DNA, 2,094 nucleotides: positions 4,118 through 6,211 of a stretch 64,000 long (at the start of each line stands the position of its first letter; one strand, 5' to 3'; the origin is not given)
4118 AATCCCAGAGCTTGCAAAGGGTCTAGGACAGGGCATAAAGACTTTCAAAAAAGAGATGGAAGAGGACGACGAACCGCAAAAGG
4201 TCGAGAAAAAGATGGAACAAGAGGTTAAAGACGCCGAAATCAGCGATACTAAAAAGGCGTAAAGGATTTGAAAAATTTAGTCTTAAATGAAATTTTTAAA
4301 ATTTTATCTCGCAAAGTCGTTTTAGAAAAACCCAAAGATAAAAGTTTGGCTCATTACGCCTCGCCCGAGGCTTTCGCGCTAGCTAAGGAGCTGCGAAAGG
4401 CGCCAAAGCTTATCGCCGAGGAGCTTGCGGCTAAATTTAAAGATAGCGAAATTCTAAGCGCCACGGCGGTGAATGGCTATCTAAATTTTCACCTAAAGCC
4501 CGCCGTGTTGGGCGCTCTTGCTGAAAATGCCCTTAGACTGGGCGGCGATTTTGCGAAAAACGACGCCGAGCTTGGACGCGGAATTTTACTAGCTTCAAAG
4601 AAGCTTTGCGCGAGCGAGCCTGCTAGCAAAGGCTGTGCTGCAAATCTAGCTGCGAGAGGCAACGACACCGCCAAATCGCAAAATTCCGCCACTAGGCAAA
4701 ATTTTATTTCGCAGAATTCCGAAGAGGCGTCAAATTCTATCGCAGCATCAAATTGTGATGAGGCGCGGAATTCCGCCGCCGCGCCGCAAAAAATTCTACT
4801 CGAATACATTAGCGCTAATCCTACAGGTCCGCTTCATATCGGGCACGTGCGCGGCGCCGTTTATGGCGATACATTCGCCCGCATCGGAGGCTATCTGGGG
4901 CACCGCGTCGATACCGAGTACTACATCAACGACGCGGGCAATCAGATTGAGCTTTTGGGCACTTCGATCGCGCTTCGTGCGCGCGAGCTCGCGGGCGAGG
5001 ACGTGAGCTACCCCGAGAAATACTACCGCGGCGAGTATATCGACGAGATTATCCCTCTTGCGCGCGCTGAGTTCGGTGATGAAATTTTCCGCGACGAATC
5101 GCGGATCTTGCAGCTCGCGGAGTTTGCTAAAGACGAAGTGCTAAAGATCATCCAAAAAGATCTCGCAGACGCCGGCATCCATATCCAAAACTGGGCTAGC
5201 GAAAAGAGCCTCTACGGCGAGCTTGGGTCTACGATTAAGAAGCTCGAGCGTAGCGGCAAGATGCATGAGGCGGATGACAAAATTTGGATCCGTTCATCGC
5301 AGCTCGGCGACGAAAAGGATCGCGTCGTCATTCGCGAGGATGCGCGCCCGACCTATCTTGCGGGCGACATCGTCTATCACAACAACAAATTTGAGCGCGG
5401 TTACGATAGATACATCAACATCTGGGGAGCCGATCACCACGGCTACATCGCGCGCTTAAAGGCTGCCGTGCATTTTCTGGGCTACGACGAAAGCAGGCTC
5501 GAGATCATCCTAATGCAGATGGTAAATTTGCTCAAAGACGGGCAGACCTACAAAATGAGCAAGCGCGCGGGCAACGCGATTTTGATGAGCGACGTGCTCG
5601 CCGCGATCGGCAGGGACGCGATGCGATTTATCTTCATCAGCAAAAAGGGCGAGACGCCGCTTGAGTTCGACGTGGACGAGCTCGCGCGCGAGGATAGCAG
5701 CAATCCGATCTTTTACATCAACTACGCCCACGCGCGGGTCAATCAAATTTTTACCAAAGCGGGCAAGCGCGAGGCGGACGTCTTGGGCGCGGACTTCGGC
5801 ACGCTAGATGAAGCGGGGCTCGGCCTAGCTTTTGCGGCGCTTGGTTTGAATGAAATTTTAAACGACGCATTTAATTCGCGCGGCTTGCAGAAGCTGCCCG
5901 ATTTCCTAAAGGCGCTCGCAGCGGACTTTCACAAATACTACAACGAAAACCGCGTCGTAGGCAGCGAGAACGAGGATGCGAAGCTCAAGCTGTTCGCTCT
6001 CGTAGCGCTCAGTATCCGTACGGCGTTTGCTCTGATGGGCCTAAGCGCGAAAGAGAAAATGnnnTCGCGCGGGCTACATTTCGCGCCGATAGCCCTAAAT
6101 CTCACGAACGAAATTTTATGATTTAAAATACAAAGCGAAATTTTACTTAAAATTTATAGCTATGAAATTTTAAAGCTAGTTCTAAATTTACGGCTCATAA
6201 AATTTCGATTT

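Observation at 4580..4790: The same AATT-core repeat inserted in frame in arginyl-tRNA synthetase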

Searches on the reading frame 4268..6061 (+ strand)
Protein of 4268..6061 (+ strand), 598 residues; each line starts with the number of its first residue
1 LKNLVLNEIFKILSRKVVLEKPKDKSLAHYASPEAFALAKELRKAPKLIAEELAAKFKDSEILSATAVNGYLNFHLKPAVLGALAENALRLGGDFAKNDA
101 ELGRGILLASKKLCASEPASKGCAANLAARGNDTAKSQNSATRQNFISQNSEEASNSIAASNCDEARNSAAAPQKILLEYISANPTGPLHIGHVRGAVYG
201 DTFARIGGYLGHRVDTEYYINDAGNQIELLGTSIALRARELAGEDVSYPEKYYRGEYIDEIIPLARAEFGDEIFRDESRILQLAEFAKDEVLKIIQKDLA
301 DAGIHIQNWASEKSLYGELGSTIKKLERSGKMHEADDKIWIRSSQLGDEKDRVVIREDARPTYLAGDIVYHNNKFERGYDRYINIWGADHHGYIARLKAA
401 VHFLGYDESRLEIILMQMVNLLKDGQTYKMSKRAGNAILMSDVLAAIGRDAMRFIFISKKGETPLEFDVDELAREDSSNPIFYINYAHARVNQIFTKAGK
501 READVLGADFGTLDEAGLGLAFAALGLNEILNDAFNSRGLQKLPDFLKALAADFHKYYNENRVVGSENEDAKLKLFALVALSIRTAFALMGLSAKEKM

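Call 5: search_protein_families(library=pfam, proteins=[window:4268-6061:+], max_evalue=0.01)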
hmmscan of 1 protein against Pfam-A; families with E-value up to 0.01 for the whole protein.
window:4268-6061:+ (598 aa): 7 families
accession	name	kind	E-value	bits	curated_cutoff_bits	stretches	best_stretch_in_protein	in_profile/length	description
PF05746.21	DALR_1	-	7.4e-22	78.1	22.3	1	484-598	1-117/117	DALR anticodon binding domain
PF00750.26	tRNA-synt_1d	-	9.2e-17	61.5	23.3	1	168-456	14-307/349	tRNA synthetases class I (R), catalytic domain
PF03485.21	Arg_tRNA_synt_N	-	1.5e-14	54.8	21.5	1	6-76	11-85/85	Arginyl tRNA synthetase N terminal domain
PF00133.28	tRNA-synt_1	-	1.3e-06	27.9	22.7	1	419-461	365-407/414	tRNA synthetases class I (I, L, M and V)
PF09334.17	tRNA-synt_1g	-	2.9e-05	23.5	20.1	0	428-468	326-367/391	tRNA synthetases class I (M)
PF01406.26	tRNA-synt_1e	-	8.6e-05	22.5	27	1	428-473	252-297/301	tRNA synthetases class I (C) catalytic domain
PF01921.24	tRNA-synt_1f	-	0.0015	18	27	1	422-474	275-327/360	tRNA synthetases class I (K)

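Call 8: search_solved_structures(query=window:4268-6061:+, show_alignments=2)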
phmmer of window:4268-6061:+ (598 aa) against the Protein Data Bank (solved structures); distinct sequences matched with E-value up to 0.001: 12.
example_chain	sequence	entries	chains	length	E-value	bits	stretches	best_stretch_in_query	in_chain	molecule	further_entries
3fnr_A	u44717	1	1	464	2.3e-169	567.9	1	161-598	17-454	Arginyl-tRNA synthetase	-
2zue_A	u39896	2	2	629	2.5e-24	89.1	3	171-227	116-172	Arginyl-tRNA synthetase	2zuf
1iq0_A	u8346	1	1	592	4.3e-22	81.8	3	173-237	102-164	ARGINYL-TRNA SYNTHETASE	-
4oby_A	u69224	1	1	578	2.3e-19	72.8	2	170-464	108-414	Arginine--tRNA ligase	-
5yym_A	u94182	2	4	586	2.5e-19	72.7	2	170-464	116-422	Arginine--tRNA ligase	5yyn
5b63_A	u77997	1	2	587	2.5e-19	72.6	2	170-464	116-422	Arginine--tRNA ligase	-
6ao8_A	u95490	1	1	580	6.5e-15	58.1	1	139-258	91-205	Arginine--tRNA ligase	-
5jld_A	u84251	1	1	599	2.6e-09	39.6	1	450-597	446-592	Arginyl-tRNA synthetase, putative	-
1bs2_A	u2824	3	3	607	2.7e-08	36.2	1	173-445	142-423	PROTEIN (ARGINYL-TRNA SYNTHETASE) | ARGINYL-TRNA SYNTHETASE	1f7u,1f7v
4q2t_A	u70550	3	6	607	1.8e-05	26.9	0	173-230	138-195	Arginine--tRNA ligase, cytoplasmic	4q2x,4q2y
4zaj_A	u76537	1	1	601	1.9e-05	26.8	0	173-230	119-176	Arginine--tRNA ligase, cytoplasmic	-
4r3z_B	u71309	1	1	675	3.3e-05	26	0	173-230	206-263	Arginine--tRNA ligase, cytoplasmic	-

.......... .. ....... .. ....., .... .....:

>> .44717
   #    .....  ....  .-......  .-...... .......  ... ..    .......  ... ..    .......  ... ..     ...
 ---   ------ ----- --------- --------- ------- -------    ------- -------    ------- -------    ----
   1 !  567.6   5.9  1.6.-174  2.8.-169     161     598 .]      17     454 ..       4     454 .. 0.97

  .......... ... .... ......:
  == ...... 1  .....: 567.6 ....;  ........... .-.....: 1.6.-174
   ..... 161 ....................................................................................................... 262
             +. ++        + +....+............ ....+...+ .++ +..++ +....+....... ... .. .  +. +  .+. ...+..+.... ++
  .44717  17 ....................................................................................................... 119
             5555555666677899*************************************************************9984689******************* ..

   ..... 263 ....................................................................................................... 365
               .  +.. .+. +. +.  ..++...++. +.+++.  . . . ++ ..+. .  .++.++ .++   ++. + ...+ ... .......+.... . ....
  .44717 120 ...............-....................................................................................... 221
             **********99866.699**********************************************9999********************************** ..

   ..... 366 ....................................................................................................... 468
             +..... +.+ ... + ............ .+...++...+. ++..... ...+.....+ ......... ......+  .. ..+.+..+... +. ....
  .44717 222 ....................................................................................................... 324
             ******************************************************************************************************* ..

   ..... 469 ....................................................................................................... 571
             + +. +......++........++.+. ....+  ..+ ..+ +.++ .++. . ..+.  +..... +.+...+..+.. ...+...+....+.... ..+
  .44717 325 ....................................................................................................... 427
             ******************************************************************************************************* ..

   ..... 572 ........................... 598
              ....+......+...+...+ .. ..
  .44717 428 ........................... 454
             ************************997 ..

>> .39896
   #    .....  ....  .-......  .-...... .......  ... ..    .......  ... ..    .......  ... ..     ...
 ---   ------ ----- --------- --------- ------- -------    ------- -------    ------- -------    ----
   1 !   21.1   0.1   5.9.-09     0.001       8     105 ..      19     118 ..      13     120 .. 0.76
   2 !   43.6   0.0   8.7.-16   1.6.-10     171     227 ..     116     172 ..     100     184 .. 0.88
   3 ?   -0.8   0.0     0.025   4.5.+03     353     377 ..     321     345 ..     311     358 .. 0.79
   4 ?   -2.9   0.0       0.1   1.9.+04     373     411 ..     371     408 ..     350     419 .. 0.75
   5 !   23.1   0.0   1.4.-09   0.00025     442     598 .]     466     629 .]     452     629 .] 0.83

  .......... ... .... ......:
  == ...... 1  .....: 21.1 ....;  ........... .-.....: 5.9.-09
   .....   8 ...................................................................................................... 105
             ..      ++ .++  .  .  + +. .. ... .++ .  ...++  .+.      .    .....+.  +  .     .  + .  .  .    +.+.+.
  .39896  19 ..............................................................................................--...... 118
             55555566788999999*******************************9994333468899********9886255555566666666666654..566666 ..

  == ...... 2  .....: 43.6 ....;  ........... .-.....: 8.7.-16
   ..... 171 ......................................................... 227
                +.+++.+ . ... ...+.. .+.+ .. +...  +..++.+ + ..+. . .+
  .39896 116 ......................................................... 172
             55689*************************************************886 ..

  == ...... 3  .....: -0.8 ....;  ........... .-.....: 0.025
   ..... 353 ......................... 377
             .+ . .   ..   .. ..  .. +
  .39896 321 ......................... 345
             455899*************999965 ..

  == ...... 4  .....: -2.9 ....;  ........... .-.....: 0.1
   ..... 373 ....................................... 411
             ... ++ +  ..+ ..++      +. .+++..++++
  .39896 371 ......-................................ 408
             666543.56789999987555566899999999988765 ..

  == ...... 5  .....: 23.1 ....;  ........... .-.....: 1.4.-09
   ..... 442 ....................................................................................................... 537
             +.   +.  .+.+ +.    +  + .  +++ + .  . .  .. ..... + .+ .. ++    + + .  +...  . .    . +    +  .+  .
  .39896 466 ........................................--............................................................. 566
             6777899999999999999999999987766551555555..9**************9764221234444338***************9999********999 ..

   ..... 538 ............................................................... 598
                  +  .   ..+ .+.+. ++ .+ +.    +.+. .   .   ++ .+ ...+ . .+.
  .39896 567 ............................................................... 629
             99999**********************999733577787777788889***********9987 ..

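Call 9: find_homologous_proteins(query=window:4268-6061:+, max_evalue=1e-50)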
Query window:4268-6061:+ (598 aa): 7999 proteins with E <= 1e-50 among 8000 candidates; the best 120 are listed.
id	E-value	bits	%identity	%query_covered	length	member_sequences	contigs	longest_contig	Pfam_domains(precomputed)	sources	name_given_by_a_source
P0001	0.0e+0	1262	96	100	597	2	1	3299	PF09334.18,PF01406.26,PF05746.22,PF00750.26,PF00133.29,PF03485.22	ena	-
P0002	0.0e+0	1260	96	100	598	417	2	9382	PF09334.18,PF05746.22,PF00750.26,PF00133.29,PF03485.22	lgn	-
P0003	0.0e+0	1243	95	100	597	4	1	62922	PF09334.18,PF01406.26,PF05746.22,PF00750.26,PF00133.29,PF03485.22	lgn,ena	-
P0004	0.0e+0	1236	96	100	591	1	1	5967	PF09334.18,PF05746.22,PF00750.26,PF00133.29,PF03485.22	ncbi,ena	-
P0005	0.0e+0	1236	94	100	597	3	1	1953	PF09334.18,PF05746.22,PF00750.26,PF00133.29,PF03485.22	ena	-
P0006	0.0e+0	1233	95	100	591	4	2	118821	PF09334.18,PF05746.22,PF00750.26,PF00133.29,PF03485.22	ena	-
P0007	0.0e+0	1233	95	100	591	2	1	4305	PF09334.18,PF05746.22,PF00750.26,PF00133.29,PF03485.22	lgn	-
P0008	0.0e+0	1231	94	100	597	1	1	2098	PF09334.18,PF05746.22,PF00750.26,PF00133.29,PF03485.22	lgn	-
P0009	0.0e+0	1230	94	100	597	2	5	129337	PF09334.18,PF05746.22,PF00750.26,PF00133.29,PF03485.22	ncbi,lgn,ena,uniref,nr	ncbi:arginine--tRNA ligase [uncultured Campylobacter sp.]|uniref:arginine--tRNA ligase n=1 Tax=uncul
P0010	0.0e+0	1227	95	100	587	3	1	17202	PF09334.18,PF05746.22,PF00750.26,PF00133.29,PF03485.22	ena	-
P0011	0.0e+0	1222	94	100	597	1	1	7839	PF09334.18,PF05746.22,PF00750.26,PF00133.29,PF03485.22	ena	-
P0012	0.0e+0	1221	94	100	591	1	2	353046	PF09334.18,PF05746.22,PF00750.26,PF00133.29,PF03485.22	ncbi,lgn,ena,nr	nr:arginine--tRNA ligase [uncultured Campylobacter sp.]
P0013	0.0e+0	1217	94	100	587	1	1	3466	PF09334.18,PF05746.22,PF00750.26,PF00133.29,PF03485.22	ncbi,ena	-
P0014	0.0e+0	1212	93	100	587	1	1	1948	PF05746.22,PF00750.26,PF00133.29,PF03485.22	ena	-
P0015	0.0e+0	1211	93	100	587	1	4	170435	PF09334.18,PF05746.22,PF00750.26,PF00133.29,PF03485.22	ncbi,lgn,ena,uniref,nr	ncbi:arginine--tRNA ligase [uncultured Campylobacter sp.]|uniref:arginine--tRNA ligase n=1 Tax=uncul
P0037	8.8e-267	904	73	80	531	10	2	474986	PF05746.22,PF00750.26,PF03485.22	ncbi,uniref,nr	ncbi:arginine--tRNA ligase [Campylobacter sp. JMF_01 NE2]|uniref:arginine--tRNA ligase n=1 Tax=uncla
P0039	1.2e-256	871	77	71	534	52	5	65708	PF05746.22,PF00750.26,PF03485.22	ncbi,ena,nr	ncbi:MAG: arginine--tRNA ligase [Campylobacter sp.]|nr:arginine--tRNA ligase [Campylobacter sp.]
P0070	7.1e-217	740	61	100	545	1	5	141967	PF09334.18,PF05746.22,PF00750.26,PF00133.29,PF03485.22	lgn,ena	-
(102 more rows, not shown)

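Call 12: find_related_loci(query=window:4268-6061:+, collection=genome_contigs, flank=3000)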
Query window:4268-6061:+ (598 aa) in genome_contigs; peptide patterns used: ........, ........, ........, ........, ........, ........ (x = any residue, [..] = any of these).
202 stretches matched a pattern; 126 encode a relative of the query (tblastn E <= 1e-3); the best 80 are kept; 75 distinct loci.
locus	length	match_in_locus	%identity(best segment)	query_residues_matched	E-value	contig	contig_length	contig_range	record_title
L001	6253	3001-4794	96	1-598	0e+0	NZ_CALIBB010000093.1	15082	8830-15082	MAG: uncultured Campylobacter sp. isolate ERR589631_bin.76_CONCOCT_v1.1_MAG ERZ773019.1619, whole genome shotgun sequenc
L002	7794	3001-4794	96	1-598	0e+0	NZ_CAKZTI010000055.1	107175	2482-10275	MAG: uncultured Campylobacter sp. isolate ERR589615_bin.33_CONCOCT_v1.1_MAG ERZ773034.29, whole genome shotgun sequence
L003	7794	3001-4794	96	1-598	0e+0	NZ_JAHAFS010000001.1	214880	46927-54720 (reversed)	MAG: Campylobacter gracilis isolate L2_057_000G1_dasL2_057_000G1_metabat.metabat.43 L2_057_000G1_scaffold_37, whole geno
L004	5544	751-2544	95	1-598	0e+0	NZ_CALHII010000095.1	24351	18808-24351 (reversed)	MAG: uncultured Campylobacter sp. isolate ERR589453_bin.1_CONCOCT_v1.1_MAG ERZ772924.300, whole genome shotgun sequence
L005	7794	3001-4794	96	1-598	0e+0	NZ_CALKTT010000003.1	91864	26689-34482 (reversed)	MAG: uncultured Campylobacter sp. isolate ERR589612_bin.20_CONCOCT_v1.1_MAG ERZ773009.36, whole genome shotgun sequence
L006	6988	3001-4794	95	1-598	0e+0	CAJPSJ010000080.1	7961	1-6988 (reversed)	MAG: uncultured Campylobacter sp. isolate SRR9217463-mag-bin.3 genome assembly, contig: SRR9217463-mag-bin.3_1000, whole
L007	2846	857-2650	95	1-598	0e+0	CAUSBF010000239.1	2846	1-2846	MAG TPA_asm: uncultured Campylobacter sp. isolate ERR9969190_bin.13_MetaWRAP_v1.3_MAG genome assembly, contig: ERZ216157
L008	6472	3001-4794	95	1-598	0e+0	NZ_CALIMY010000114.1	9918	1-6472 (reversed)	MAG: uncultured Campylobacter sp. isolate ERR589645_bin.25_CONCOCT_v1.1_MAG ERZ773003.2204, whole genome shotgun sequenc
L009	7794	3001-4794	95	1-598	0e+0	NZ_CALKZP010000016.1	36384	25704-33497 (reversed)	MAG: uncultured Campylobacter sp. isolate ERR589365_bin.31_CONCOCT_v1.1_MAG ERZ772754.435, whole genome shotgun sequence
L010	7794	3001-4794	95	1-598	0e+0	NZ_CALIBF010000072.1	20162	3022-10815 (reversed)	MAG: uncultured Campylobacter sp. isolate ERR589644_bin.42_CONCOCT_v1.1_MAG ERZ773083.1029, whole genome shotgun sequenc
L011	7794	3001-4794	95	1-598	0e+0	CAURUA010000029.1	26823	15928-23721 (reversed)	MAG TPA_asm: uncultured Campylobacter sp. isolate ERR9969195_bin.2_MetaWRAP_v1.3_MAG genome assembly, contig: ERZ2161615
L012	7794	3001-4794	95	1-598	0e+0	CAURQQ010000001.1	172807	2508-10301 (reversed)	MAG TPA_asm: uncultured Campylobacter sp. isolate ERR9969216_bin.5_MetaWRAP_v1.3_MAG genome assembly, contig: ERZ2161579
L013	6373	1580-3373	95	1-598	0e+0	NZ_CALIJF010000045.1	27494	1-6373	MAG: uncultured Campylobacter sp. isolate ERR589633_bin.65_CONCOCT_v1.1_MAG ERZ773016.310, whole genome shotgun sequence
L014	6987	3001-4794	95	1-598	0e+0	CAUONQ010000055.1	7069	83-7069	MAG TPA_asm: uncultured Campylobacter sp. isolate SRR11085302_bin.1_MetaWRAP_v1.3_MAG genome assembly, contig: ERZ142072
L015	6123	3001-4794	95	1-598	0e+0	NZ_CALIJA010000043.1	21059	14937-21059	MAG: uncultured Campylobacter sp. isolate ERR589618_bin.40_CONCOCT_v1.1_MAG ERZ773089.725, whole genome shotgun sequence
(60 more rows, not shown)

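Call 44: predict_structure(alignment_id=A1)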
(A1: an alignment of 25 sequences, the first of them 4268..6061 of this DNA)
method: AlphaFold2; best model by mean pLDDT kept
length: 598 residues; sequences in the alignment: 25
mean_pLDDT: 76.8   pTM: 0.78
mean pLDDT of the five models: 76.8, 73.3, 69.1, 68.0, 64.6
residues with pLDDT >= 90: 189; 70-90: 260; 50-70: 71; < 50: 78
segments of 3 or more residues with pLDDT < 50: 22-30, 108-170, 431-436
pLDDT, mean of each block of 10 residues (from residue 1): 77 72 47 61 73 86 81 85 94 90 56 33 31 28 26 26 34 83 63 80 95 90 72 90 84 71 94 91 88 86 88 81 82 83 72 78 77 90 75 70 83 79 70 53 82 87 75 72 92 96 94 94 94 92 95 95 93 98 97 89
secondary structure, 60 per line:
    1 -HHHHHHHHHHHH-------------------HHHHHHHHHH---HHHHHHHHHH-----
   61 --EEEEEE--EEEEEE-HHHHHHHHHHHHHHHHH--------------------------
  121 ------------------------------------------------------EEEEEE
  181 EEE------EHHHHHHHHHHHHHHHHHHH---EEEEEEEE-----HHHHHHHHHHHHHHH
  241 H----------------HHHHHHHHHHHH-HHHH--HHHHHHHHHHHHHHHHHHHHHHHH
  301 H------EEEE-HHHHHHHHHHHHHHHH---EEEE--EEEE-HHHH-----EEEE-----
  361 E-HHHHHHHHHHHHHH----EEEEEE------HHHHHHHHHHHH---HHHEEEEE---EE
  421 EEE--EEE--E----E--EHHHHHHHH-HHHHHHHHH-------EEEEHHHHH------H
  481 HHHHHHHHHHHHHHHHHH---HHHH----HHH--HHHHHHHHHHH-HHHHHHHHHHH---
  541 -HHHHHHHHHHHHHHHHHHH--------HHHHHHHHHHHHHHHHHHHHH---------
elements in order: H2-13 H33-42 H46-55 E63-68 E71-76 H78-94 E175-183 H191-209 E213-220 H226-241 H258-269 H271-274 H277-301 E308-311 H313-328 E332-335 E338-341 H343-346 E352-355 H363-376 E381-386 H393-404 E411-415 E419-423 E426-428 H440-447 H449-457 E465-468 H469-473 H480-498 H502-505 H515-525 H527-537 H542-560 H569-589
